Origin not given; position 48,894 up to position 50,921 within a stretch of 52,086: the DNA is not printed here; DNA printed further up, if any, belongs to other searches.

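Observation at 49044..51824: nirK and a hydroxylamine-oxidoreductase-family gene in one tight operon, without amo/haoB/cycAB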

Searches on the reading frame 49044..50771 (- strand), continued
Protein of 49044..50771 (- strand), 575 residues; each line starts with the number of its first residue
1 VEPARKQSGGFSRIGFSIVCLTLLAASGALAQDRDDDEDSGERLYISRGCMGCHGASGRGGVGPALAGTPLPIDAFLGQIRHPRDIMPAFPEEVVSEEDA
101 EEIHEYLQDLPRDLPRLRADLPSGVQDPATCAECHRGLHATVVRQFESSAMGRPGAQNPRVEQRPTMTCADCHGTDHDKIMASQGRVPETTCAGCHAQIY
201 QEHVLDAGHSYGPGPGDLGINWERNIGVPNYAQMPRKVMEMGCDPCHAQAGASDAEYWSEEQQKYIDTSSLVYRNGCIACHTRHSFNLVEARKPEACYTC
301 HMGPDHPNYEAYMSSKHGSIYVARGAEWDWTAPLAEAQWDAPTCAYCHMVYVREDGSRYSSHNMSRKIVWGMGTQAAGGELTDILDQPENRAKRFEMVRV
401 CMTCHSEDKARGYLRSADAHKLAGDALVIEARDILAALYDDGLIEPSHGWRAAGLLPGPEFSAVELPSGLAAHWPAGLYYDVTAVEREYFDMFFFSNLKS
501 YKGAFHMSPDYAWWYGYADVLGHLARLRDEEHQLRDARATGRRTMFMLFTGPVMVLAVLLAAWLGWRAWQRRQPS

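Call 8: search_solved_structures(query=window:49044-50771:-, max_evalue=0.01, show_alignments=4)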
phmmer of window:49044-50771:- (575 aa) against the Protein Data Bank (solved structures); distinct sequences matched with E-value up to 0.01: 10.
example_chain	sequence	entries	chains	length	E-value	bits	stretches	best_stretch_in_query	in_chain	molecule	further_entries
6h5l_A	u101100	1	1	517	2.3e-42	148.6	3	276-448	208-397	Similar to hydroxylamine oxidoreductase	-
4fas_A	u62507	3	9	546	3.8e-33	118.1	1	274-538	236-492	Hydroxylamine oxidoreductase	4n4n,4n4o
6m0p_A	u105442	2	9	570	4.1e-33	118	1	274-538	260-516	Aerobic hydroxylamine oxidoreductase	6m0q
1fgj_A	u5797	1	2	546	5.7e-33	117.6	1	274-537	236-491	HYDROXYLAMINE OXIDOREDUCTASE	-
4n4j_A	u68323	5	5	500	1.6e-28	102.9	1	272-519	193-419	hydroxylamine oxidoreductase | Similar to hydroxylamine oxidoreductase hao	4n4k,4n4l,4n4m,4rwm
6t5e_A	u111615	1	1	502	1.4e-26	96.5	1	272-516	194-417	Hydroxylamine oxidoreductase-like protein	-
6hif_G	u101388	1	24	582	1.8e-18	69.6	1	275-446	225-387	Hydrazine dehydrogenase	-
4qo5_A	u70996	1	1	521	5.7e-15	58.1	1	276-351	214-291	Hypothetical multiheme protein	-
1dii_C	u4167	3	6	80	1.4e-06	30.4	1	39-112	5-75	P-CRESOL METHYLHYDROXYLASE | 4-cresol dehydrogenase [hydroxylating] cytochrome c subunit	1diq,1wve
1oah_A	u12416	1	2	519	0.0042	18.9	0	343-366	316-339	CYTOCHROME C NITRITE REDUCTASE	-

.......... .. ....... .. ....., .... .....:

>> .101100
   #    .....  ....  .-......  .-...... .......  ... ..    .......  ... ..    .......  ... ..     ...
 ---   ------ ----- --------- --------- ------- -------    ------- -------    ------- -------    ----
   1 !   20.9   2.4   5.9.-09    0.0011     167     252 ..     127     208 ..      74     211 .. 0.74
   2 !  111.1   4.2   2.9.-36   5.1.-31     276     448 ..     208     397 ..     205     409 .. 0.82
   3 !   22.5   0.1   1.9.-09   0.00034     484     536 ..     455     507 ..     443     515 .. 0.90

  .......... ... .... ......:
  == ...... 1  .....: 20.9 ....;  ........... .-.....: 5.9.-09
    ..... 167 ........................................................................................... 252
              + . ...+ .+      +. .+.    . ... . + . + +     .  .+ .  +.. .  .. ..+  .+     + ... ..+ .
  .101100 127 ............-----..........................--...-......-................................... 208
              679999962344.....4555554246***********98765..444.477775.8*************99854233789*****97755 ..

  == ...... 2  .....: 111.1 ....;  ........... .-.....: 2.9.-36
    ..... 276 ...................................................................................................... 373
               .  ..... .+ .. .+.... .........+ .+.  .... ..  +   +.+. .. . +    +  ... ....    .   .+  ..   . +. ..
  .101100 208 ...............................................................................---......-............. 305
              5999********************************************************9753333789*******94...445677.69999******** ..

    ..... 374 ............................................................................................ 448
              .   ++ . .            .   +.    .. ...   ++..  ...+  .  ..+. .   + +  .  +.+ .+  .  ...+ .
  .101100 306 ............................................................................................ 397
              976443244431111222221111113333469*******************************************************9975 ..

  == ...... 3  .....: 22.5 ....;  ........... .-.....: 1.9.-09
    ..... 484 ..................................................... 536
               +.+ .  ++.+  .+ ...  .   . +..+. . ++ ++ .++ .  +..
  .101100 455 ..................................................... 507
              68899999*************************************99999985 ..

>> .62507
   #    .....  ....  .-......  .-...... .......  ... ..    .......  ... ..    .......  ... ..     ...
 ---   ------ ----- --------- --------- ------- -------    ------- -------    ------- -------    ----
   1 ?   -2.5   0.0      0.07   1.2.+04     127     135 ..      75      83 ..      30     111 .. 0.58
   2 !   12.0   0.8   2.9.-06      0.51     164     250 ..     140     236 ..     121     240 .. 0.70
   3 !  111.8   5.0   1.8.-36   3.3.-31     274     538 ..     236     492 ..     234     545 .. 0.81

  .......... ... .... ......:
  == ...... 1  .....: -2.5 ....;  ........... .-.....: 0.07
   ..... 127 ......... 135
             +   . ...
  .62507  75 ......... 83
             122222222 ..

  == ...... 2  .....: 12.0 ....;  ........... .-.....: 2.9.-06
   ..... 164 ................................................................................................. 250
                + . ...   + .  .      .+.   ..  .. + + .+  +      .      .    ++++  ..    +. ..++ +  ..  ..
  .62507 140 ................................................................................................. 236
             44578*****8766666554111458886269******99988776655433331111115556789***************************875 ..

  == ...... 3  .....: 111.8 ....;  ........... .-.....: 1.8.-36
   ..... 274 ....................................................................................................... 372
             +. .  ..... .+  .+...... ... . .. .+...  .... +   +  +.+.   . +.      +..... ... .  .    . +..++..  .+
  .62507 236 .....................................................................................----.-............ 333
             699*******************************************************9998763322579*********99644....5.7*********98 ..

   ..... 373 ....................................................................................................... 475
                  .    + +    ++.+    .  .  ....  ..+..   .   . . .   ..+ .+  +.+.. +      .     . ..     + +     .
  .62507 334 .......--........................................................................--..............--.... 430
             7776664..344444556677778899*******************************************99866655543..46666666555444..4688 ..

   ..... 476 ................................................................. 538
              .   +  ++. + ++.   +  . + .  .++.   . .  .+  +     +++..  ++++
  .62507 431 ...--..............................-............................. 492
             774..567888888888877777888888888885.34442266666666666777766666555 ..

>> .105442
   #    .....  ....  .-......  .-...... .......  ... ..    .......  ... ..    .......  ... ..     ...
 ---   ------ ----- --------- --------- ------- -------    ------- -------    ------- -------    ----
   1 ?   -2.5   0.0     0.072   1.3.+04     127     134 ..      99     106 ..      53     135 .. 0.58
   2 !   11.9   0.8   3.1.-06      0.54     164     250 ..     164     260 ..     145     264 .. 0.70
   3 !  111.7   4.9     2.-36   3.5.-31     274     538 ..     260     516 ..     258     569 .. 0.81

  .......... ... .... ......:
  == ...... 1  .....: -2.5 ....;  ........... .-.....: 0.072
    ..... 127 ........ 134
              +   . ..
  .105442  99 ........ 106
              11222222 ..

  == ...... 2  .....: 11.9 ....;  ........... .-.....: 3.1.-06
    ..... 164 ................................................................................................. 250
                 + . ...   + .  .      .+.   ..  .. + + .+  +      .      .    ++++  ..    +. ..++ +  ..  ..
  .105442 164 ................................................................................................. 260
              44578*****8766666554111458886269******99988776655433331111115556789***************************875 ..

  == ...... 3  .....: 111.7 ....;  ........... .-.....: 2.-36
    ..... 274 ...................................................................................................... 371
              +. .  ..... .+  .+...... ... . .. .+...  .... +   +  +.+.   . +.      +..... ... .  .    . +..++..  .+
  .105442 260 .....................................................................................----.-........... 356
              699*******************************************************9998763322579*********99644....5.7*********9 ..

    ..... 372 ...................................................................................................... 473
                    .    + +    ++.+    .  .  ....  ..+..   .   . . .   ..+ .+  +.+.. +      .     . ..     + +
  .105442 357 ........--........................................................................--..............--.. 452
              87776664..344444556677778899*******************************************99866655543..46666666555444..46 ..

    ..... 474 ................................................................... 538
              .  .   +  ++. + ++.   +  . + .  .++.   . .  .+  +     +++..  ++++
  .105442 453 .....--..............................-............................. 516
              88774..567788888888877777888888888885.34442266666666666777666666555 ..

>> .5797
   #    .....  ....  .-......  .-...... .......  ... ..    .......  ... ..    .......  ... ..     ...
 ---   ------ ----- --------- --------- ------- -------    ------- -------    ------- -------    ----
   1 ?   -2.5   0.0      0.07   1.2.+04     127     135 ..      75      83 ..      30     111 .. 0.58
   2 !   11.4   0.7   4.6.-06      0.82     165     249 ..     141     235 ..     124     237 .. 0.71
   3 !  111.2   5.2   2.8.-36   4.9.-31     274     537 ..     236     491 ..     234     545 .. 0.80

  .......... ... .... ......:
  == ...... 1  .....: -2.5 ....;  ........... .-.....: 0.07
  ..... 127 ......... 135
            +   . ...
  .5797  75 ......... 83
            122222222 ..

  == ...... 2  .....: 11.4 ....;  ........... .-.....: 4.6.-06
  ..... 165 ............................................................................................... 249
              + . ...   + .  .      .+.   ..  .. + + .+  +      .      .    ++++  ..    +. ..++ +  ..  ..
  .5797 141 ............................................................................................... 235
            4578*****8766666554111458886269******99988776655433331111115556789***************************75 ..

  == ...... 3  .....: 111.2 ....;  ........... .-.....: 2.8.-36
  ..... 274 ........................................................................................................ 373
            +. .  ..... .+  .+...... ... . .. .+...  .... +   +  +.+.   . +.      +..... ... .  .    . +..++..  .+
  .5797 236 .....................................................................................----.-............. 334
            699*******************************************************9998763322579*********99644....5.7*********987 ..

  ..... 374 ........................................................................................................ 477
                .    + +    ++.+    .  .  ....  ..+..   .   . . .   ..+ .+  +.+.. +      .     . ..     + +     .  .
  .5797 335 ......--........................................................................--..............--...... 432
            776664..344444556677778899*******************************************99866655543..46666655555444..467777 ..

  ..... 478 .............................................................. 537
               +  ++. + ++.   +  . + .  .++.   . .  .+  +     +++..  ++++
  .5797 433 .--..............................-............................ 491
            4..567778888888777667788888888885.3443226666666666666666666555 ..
